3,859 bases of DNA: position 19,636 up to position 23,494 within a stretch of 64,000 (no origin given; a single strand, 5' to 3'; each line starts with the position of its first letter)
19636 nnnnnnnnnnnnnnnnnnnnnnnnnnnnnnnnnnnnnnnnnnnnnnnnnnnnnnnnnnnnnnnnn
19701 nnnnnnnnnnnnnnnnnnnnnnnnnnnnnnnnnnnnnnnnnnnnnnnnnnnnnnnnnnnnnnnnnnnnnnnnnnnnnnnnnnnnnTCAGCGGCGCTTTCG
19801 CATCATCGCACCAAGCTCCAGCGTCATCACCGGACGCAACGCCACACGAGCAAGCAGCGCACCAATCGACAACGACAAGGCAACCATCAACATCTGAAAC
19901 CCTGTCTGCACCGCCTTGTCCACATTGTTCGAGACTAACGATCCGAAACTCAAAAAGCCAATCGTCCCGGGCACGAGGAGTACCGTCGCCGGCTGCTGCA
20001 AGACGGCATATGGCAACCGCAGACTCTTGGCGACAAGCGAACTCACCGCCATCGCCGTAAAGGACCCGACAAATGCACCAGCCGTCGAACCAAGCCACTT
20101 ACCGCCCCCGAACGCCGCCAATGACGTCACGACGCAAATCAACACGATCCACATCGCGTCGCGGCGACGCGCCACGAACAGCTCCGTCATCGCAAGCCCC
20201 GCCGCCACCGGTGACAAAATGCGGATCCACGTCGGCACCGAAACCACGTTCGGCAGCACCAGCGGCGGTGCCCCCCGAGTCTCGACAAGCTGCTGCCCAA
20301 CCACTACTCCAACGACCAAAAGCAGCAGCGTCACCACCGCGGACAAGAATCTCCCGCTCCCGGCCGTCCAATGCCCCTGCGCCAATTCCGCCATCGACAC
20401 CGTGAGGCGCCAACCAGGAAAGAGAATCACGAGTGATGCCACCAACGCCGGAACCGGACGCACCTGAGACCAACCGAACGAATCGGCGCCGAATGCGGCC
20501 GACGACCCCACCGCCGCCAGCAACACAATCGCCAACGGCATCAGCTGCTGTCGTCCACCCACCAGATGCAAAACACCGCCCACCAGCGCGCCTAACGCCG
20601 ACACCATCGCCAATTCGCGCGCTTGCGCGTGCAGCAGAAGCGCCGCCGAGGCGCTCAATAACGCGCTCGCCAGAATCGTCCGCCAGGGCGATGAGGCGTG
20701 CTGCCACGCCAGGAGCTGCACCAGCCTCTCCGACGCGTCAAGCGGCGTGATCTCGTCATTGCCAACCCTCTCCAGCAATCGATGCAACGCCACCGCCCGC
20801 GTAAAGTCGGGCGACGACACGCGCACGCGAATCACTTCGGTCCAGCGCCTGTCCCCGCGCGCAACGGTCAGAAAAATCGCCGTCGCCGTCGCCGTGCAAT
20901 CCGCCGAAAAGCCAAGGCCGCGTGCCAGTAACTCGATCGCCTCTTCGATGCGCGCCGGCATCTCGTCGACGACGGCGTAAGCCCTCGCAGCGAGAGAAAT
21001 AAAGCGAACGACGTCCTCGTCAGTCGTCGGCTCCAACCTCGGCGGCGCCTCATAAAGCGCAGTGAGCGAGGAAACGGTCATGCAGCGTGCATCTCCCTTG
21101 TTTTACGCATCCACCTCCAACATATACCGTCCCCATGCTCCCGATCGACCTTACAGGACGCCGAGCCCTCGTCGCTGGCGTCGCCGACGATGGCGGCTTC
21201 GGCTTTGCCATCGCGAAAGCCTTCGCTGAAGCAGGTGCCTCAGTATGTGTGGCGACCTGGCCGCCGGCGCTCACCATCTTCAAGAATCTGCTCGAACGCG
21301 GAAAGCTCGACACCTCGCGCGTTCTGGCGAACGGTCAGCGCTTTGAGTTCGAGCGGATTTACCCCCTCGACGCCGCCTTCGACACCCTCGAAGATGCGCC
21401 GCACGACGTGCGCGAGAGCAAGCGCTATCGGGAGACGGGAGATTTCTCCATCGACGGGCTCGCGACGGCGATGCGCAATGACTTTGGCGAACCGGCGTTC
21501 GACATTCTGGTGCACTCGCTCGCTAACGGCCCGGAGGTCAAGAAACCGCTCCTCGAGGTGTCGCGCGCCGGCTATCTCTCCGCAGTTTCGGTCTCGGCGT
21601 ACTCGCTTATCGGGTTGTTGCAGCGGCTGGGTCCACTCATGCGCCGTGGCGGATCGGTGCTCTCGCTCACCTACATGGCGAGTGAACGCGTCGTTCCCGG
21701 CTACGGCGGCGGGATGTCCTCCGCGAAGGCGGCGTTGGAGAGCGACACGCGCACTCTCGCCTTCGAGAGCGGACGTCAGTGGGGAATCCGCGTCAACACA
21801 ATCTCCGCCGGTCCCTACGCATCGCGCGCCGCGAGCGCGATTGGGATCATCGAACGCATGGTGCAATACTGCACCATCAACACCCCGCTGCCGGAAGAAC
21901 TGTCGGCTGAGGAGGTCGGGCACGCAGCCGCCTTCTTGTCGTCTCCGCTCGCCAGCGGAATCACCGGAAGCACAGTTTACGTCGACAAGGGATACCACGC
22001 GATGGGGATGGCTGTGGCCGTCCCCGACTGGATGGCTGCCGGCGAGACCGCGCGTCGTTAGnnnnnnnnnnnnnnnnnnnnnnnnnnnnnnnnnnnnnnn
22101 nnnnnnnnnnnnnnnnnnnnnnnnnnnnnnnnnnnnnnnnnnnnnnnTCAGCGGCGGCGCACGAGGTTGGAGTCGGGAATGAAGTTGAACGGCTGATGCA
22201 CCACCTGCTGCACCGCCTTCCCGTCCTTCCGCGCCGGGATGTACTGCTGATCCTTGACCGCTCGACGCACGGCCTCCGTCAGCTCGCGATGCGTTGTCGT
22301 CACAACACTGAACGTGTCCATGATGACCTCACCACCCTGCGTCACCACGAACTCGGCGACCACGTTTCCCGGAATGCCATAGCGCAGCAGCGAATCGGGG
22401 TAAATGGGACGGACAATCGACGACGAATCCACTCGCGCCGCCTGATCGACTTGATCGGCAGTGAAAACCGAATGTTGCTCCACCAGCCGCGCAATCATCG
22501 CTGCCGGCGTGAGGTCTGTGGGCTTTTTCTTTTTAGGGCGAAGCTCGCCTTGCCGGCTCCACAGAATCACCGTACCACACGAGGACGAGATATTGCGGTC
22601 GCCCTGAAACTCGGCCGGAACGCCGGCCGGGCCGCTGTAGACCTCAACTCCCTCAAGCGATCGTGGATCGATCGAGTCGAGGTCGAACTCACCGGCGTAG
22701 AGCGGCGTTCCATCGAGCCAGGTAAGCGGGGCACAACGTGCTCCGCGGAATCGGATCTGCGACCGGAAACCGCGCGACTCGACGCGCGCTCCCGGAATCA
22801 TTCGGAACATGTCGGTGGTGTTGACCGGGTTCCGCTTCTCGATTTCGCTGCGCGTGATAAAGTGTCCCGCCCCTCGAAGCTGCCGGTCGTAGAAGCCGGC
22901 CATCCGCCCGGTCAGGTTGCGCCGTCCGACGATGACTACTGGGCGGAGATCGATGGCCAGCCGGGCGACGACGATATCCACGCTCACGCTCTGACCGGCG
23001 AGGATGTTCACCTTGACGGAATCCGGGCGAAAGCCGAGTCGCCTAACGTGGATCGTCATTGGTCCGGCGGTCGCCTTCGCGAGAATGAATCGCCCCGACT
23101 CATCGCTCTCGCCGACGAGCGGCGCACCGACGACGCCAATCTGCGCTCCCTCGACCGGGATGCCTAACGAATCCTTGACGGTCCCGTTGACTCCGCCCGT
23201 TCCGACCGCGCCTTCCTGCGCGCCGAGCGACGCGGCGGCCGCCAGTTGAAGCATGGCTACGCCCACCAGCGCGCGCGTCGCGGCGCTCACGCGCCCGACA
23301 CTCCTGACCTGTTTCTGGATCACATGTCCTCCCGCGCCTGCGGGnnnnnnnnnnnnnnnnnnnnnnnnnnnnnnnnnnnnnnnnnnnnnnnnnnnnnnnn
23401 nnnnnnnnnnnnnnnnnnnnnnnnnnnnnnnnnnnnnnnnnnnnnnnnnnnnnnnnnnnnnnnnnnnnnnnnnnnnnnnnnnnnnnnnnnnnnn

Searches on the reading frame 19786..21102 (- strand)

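Call 35: search_protein_families(library=pfam, max_evalue=1e-8, proteins=[window:19786-21102:-])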
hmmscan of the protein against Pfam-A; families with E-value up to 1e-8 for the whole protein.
window:19786-21102:- (438 aa): 2 families
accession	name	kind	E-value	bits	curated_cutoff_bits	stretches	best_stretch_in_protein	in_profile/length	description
PF06738.18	ThrE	-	4.3e-35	121.7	26.3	1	50-272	18-240/241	Putative threonine/serine exporter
PF12821.13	ThrE_2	-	4e-14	53.4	27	1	303-419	10-127/129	Threonine/Serine exporter, ThrE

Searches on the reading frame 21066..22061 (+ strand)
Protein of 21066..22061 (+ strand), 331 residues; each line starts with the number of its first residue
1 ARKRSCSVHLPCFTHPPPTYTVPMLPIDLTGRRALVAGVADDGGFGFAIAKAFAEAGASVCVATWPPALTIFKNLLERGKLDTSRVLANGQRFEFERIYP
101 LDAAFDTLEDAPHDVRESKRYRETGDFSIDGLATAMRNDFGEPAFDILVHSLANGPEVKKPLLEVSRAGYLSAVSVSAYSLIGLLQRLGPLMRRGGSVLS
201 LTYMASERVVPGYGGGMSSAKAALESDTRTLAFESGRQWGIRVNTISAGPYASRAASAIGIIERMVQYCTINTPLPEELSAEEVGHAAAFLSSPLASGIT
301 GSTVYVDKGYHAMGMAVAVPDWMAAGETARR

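Call 17: search_protein_families(library=pfam, max_evalue=1e-8, proteins=[window:21066-22061:+])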
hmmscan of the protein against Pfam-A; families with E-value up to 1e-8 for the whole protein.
window:21066-22061:+ (331 aa): 2 families
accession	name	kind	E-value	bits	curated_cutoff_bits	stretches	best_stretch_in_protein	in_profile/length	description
PF13561.12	adh_short_C2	-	5.4e-52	177.2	27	1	128-311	57-236/236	Enoyl-(Acyl carrier protein) reductase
PF00106.31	adh_short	-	1.3e-09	38.3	26.6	0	144-256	77-187/195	short chain dehydrogenase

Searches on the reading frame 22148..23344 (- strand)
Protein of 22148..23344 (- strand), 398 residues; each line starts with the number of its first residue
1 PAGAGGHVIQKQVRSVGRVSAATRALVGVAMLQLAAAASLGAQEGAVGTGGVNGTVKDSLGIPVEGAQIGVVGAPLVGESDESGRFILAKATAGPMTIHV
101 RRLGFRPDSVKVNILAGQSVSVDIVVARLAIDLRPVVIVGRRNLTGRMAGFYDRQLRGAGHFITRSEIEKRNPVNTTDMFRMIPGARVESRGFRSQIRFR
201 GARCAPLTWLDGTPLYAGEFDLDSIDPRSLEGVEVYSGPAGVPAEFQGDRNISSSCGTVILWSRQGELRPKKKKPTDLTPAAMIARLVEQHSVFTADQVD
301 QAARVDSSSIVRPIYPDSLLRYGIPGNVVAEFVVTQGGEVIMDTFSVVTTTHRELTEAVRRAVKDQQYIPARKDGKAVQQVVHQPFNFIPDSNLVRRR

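Call 17: search_protein_families(library=pfam, max_evalue=1e-8, proteins=[window:22148-23344:-])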
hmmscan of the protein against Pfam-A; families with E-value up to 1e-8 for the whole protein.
window:22148-23344:- (398 aa): 4 families
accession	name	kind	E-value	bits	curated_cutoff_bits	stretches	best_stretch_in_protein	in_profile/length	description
PF13620.12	CarboxypepD_reg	-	1.8e-12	47.9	32.3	1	52-126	2-81/82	Carboxypeptidase regulatory-like domain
PF07715.20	Plug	-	3.6e-12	47.2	23.9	1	163-242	12-97/107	TonB-dependent Receptor Plug Domain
PF03544.19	TonB_C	-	4.8e-10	40.2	24.6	1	312-389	2-78/79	Gram-negative bacterial TonB protein C-terminal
PF13715.12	CarbopepD_reg_2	-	1.5e-09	38.1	32.2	1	52-138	1-88/88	CarboxypepD_reg-like domain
